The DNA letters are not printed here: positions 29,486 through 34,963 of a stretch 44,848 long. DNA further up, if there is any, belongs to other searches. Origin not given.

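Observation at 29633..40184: AT-rich four-gene operon built around a 1,726-aa DruE-like helicase with three partners of no recognisable family: candidate undescribed (Druantia-like) anti-phage system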

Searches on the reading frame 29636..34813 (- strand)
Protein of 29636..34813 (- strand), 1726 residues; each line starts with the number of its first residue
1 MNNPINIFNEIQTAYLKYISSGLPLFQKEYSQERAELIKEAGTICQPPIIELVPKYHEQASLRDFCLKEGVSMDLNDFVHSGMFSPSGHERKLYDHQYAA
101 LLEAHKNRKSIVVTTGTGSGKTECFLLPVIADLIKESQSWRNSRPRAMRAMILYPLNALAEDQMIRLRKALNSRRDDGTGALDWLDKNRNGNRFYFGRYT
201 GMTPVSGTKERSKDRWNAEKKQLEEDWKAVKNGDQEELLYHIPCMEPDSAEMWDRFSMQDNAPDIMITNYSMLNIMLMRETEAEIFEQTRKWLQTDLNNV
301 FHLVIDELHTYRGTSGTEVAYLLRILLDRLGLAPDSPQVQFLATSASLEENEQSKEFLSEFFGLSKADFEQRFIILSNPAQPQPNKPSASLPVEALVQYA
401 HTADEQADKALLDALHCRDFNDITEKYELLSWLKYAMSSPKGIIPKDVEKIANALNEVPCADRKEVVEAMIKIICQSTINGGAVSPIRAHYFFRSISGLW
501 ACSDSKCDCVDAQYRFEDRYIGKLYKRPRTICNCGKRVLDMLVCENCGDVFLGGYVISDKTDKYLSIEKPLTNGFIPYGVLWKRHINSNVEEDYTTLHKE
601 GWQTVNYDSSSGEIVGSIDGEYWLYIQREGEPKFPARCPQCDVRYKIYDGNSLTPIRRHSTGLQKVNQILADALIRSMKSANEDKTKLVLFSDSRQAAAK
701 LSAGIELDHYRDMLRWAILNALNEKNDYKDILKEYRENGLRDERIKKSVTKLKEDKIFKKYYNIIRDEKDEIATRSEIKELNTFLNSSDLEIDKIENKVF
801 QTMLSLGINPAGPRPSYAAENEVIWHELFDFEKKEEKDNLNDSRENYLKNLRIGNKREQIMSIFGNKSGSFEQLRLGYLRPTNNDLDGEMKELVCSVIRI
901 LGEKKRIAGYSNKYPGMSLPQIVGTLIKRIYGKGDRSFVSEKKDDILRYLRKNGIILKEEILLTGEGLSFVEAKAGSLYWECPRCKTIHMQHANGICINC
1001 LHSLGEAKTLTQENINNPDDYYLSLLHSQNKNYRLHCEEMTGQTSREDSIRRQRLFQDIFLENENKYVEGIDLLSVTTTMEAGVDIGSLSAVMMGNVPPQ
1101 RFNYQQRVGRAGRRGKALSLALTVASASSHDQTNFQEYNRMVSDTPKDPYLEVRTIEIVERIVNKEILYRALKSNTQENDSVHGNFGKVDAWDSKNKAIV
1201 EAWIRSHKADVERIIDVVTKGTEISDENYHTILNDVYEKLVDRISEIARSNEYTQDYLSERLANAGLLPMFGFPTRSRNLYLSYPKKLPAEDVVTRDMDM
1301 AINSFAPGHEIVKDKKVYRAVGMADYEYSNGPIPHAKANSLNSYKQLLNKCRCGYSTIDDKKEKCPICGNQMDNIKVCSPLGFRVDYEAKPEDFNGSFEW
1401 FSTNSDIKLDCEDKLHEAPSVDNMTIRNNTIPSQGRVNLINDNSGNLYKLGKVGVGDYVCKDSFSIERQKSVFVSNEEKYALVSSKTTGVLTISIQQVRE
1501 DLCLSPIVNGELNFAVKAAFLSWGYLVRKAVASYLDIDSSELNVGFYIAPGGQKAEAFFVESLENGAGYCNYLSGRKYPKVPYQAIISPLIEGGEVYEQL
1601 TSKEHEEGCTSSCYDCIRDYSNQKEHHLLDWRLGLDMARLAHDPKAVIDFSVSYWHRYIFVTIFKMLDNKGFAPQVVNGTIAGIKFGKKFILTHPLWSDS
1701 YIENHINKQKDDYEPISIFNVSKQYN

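Call 3: search_protein_families(library=padloc, proteins=[window:29636-34813:-], max_evalue=0.01)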
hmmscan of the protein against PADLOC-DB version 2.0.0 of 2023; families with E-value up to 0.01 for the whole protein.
window:29636-34813:- (1726 aa): 30 families (the best 25 are shown)
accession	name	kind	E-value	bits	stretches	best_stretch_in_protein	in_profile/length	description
PDLC00051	DruE4|DruE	-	0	1383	2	143-1700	167-1779/1829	SNF2 family N-terminal domain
PDLC00015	DruE2|DruE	-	0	1350.3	2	143-1700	174-1840/1887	SNF2 family N-terminal domain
PDLC00014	DruE2|DruE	-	0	1315.3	2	143-1705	185-1896/1928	SNF2 family N-terminal domain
PDLC00013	DruE1|DruE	-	9.1e-208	691.5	1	7-1641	10-1676/1776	SNF2 family N-terminal domain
PDLC00037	DruE3|DruE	-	5.3e-131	436.9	3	39-775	45-717/2055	SNF2 family N-terminal domain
PDLC00035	DruE3|DruE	-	1.9e-104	348.6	4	1064-1393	1052-1420/1460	SNF2 family N-terminal domain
PDLC00036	DruE3|DruE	-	4e-93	310.7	5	229-555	175-466/2023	SNF2 family N-terminal domain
PDLC02896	DpdJ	-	9e-29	97.8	2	104-369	176-430/1487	DpdJ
PDLC02569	DrmA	-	2.4e-20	70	2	1060-1156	819-913/1095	DrmA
PDLC03960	SngC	-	2.4e-19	67.5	2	92-172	24-97/720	-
PDLC02893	DpdJ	-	4.1e-15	52.8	3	258-335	344-415/876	DpdJ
PDLC02503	BrxHI|BrxHII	-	5e-11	39.6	1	1064-1205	291-430/698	BrxHI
PDLC02570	DrmA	-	6.3e-11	39.3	2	1068-1145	579-655/851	DrmA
PDLC02898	DpdJ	-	2.2e-10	38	2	259-335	345-415/506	DpdJ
PDLC01196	Cas3d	-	1.9e-07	28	1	91-175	13-82/594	CAS-I-D; effector_G3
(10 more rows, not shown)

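Call 4: search_protein_families(library=pfam, proteins=[window:29636-34813:-], max_evalue=0.01)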
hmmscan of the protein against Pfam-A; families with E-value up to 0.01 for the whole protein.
window:29636-34813:- (1726 aa): 4 families
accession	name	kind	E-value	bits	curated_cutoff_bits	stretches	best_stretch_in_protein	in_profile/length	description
PF00270.35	DEAD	-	2.2e-18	67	26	2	95-173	2-71/167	DEAD/DEAH box helicase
PF00271.37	Helicase_C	-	2.6e-07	31.3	23.5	1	1030-1115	38-110/110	Helicase conserved C-terminal domain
PF04851.21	ResIII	-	4.7e-05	23.8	22.5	1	93-311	4-137/164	Type III restriction enzyme, res subunit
PF09369.15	MZB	-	0.0032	18.6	24.2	1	1525-1617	3-80/80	MrfA Zn-binding domain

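Call 6: search_protein_families(library=ncbifam, proteins=[window:29636-34813:-], max_evalue=1)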
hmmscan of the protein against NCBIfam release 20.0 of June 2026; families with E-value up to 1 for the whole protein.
window:29636-34813:- (1726 aa): 24 families
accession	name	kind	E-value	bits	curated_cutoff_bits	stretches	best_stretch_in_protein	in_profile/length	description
NF041067.1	DpdJ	equivalog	1.1e-27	96.2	800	2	105-369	167-423/1482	protein DpdJ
TIGR03817.1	DECH_helic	hypoth_equivalog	5.8e-23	81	874.1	3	92-169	36-103/742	helicase/secretion neighborhood putative DEAH-box helicase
TIGR04121.1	DEXH_lig_assoc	equivalog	3.1e-11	41.8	850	2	92-170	13-85/804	ligase-associated DNA damage response DEXH box helicase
NF053636.1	DDHlcsCsdAPsy1082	equivalog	3.6e-09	35.7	890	2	1071-1143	294-363/512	DEAD/DEAH box helicase CsdA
NF010338.0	PRK13767.1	equivalog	2.1e-07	29.6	849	2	93-172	34-110/877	ATP-dependent helicase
NF008394.0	PRK11192.1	equivalog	5.1e-07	28.9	507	2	100-161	33-89/441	ATP-dependent RNA helicase SrmB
NF053711.1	RNA_heli_RhlE1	exception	2.5e-06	26.5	750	2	109-163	39-90/434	RNA helicase RhlE1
NF007882.0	PRK10590.1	equivalog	3.4e-06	26.3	743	1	109-161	39-89/456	ATP-dependent RNA helicase RhlE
NF053631.1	RNA_helic_CshA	equivalog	1.8e-05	23.8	646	1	1070-1133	287-349/434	degradosome RNA helicase CshA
TIGR03158.1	cas3_cyano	exception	3.4e-05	23.1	69.1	1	96-171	1-63/357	type I-D CRISPR-associated helicase Cas3'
NF053710.1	RNA_heli_RhlE2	exception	4.3e-05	22.1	925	1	109-160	39-92/635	RNA helicase RhlE2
NF008744.0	PRK11776.1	equivalog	4.7e-05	22.1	524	1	1076-1132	298-353/460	ATP-dependent RNA helicase DbpA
NF041063.1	DpdF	equivalog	0.00013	20.8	550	2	107-189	157-228/813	protein DpdF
TIGR02621.3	cas3_GSU0051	exception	0.00031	19.7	400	1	1051-1130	312-388/854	type I-G CRISPR-associated helicase/endonuclease Cas3g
NF038326.1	DISARM_DrmAL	exception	0.00033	18.2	999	1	1030-1123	1058-1152/1329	DISARM system helicase DrmA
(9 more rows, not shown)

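Call 25: search_dna_similar(query=window:29636-34813:-, collection=plasmids, mode=protein, max_rows=30)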
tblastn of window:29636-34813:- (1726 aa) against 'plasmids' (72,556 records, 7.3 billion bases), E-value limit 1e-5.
Records with a match: 165; places in all: 192; records where one place covers at least 80% of the query: 14.
Best place of each record, by identity: <60% 165.
By first word of the organism name: Deinococcus 17; Escherichia 16; Thermus 10; Nostoc 9; Sinorhizobium 8; Roseomonas 6; Rhizobium 5; Planktothrix 5; Agrobacterium 4; Mesorhizobium 4; and 60 more.
By predicted mobility (MOB-suite, as given by PLSDB): non-mobilizable 91; conjugative 39; mobilizable 35.
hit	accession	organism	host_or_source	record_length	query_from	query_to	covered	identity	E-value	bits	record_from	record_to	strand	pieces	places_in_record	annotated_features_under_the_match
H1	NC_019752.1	Calothrix sp. PCC 6303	-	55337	1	1701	99%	32.3%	0e+0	805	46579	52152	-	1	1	DEAD/DEAH box helicase | hypothetical protein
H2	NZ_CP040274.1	Nostoc sp. C052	Blasia pusilla,pure culture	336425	1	1697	98%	31.9%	0e+0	782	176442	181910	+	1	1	DEAD/DEAH box helicase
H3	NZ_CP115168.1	Deinococcus aquaticus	Freshwater stream system, activated ...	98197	1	1708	99%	31.6%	0e+0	753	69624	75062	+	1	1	DEAD/DEAH box helicase | hypothetical protein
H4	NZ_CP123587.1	Alisedimentitalea scapharcae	Anadara broughtonii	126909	3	1697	98%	30.6%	0e+0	647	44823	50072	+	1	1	DEAD/DEAH box helicase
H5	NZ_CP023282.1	Nostoc sp. CENA543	cell culture,Brazilian saline-alkaline ...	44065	1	1698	89%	32.5%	2e-98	681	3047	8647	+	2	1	DEAD/DEAH box helicase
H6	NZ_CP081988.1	Shinella oryzae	cell culture,rhizosphere soil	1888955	3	1712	99%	29.2%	2e-175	598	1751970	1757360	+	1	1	none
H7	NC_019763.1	Oscillatoria nigro-viridis PCC 7112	-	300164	5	1703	78%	36.7%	4e-111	854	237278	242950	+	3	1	DEAD/DEAH box helicase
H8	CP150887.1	Aphanizomenonaceae cyanobacterium TIOX110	-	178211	1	1698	84%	33.2%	2e-97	709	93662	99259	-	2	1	DEAD/DEAH box helicase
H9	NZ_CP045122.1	Rubrobacter marinus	single pure culture,marine sediment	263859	1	1697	93%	27.2%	5e-80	527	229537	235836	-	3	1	DEAD/DEAH box helicase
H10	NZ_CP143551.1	Burkholderia multivorans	Homo sapiens,bronchoalveolar lavage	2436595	1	1719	92%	27.0%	2e-88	526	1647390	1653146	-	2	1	none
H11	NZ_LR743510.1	Methylobacterium bullatum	-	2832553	1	1697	89%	27.7%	2e-66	497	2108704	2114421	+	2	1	none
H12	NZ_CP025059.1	Roseomonas mucosa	Homo sapiens,Clinical, healthy, human ...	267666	1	1645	88%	27.9%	2e-75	498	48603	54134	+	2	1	DEAD/DEAH box helicase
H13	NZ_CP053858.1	Agrobacterium pusense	Fusarium oxysporum f. sp. ...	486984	1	1639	88%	26.7%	4e-70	452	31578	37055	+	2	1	DEAD/DEAH box helicase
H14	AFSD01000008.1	Agrobacterium tumefaciens F2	soil near Harbin Institute of Technology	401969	1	1655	82%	28.7%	3e-63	494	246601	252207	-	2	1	DEAD/DEAH box helicase domain-containing protein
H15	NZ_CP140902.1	Sinorhizobium medicae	Medicago lupulina,whole organism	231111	1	1392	81%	28.2%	6e-112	404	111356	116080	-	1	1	DEAD/DEAH box helicase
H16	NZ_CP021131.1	Meiothermus taiwanensis WR-220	-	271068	3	1637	74%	30.0%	1e-80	509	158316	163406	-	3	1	DEAD/DEAH box helicase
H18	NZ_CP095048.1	Hymenobacter cellulosilyticus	single cell,air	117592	1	1643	59%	32.2%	4e-65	518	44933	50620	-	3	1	DEAD/DEAH box helicase | helicase-related protein | DUF1998 domain-containing protein | hypothetical protein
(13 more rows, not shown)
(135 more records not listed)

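Call 26: get_annotated_region(hit=H1, flank=9000)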
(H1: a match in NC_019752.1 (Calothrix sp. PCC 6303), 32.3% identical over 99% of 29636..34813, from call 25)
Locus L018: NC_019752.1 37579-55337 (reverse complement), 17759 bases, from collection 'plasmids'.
description: Calothrix sp. PCC 6303 plasmid pCAL6303.03, complete sequence
organism: Calothrix sp. PCC 6303 (NCBI taxid 1170562)
taxonomy: Bacteria; Cyanobacteriota; Cyanophyceae; Nostocales; Calotrichaceae; Calothrix; Calothrix sp. PCC 6303
host: -; source: -; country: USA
typing (MOB-suite, as given by PLSDB): mobilizable; replicon rep_cluster_1622; relaxase MOBV
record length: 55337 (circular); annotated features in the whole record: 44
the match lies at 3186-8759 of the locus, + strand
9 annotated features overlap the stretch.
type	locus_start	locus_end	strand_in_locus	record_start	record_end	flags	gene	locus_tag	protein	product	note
CDS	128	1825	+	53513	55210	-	-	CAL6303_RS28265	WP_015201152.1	hypothetical protein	-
CDS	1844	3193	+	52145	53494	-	-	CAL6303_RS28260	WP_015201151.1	hypothetical protein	-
CDS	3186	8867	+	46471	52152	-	-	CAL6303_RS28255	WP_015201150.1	DEAD/DEAH box helicase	-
CDS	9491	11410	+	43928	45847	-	mobV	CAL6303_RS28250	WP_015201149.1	MobV family relaxase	GO:0006310 - DNA recombination [Evidence IEA]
CDS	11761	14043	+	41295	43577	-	-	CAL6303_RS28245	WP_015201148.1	HEAT repeat domain-containing protein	-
CDS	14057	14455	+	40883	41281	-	-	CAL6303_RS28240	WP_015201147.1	hypothetical protein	-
CDS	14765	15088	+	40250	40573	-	-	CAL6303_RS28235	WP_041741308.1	hypothetical protein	-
CDS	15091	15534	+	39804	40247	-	-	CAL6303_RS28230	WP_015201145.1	type II toxin-antitoxin system VapC family toxin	-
CDS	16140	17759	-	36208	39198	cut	-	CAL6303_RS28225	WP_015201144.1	AAA domain-containing protein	-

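Call 27: get_annotated_region(hit=H3, flank=9000)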
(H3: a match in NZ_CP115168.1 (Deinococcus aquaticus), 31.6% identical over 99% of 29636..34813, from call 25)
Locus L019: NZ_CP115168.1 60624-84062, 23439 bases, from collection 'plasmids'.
description: Deinococcus aquaticus strain PB-314 plasmid pDATS03, complete sequence
organism: Deinococcus aquaticus (NCBI taxid 328692)
taxonomy: Bacteria; Deinococcota; Deinococci; Deinococcales; Deinococcaceae; Deinococcus; Deinococcus aquaticus
host: -; source: Freshwater stream system, activated sludge; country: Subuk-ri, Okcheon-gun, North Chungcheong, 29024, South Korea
typing (MOB-suite, as given by PLSDB): non-mobilizable
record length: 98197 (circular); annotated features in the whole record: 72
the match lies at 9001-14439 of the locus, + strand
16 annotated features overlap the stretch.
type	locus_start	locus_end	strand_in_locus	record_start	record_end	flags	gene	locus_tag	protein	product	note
CDS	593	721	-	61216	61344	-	-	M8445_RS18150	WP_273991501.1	hypothetical protein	-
CDS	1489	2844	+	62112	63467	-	-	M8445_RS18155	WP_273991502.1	hypothetical protein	-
CDS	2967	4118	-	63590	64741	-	-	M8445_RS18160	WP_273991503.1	hypothetical protein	-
CDS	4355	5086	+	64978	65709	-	-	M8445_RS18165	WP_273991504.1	hypothetical protein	-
CDS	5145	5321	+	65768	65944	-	-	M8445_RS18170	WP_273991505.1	hypothetical protein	-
CDS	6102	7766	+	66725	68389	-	-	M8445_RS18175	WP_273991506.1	hypothetical protein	-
CDS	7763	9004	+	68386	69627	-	-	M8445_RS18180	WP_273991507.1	hypothetical protein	-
CDS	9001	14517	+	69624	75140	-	-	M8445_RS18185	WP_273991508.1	DEAD/DEAH box helicase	-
CDS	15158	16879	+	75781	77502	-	-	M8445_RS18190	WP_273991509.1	NERD domain-containing protein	-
CDS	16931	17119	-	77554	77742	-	-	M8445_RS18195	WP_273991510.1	hypothetical protein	-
CDS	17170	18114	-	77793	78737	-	-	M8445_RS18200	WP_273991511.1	hypothetical protein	-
CDS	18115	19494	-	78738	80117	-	csm5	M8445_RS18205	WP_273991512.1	type III-A CRISPR-associated RAMP protein Csm5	GO:0043571 - maintenance of CRISPR repeat elements [Evidence IEA]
CDS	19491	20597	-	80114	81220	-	-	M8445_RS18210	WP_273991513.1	hypothetical protein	-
CDS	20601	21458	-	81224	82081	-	csm3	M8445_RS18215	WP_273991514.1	type III-A CRISPR-associated RAMP protein Csm3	GO:0043571 - maintenance of CRISPR repeat elements [Evidence IEA]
CDS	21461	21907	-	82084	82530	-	csm2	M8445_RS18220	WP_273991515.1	type III-A CRISPR-associated protein Csm2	GO:0043571 - maintenance of CRISPR repeat elements [Evidence IEA]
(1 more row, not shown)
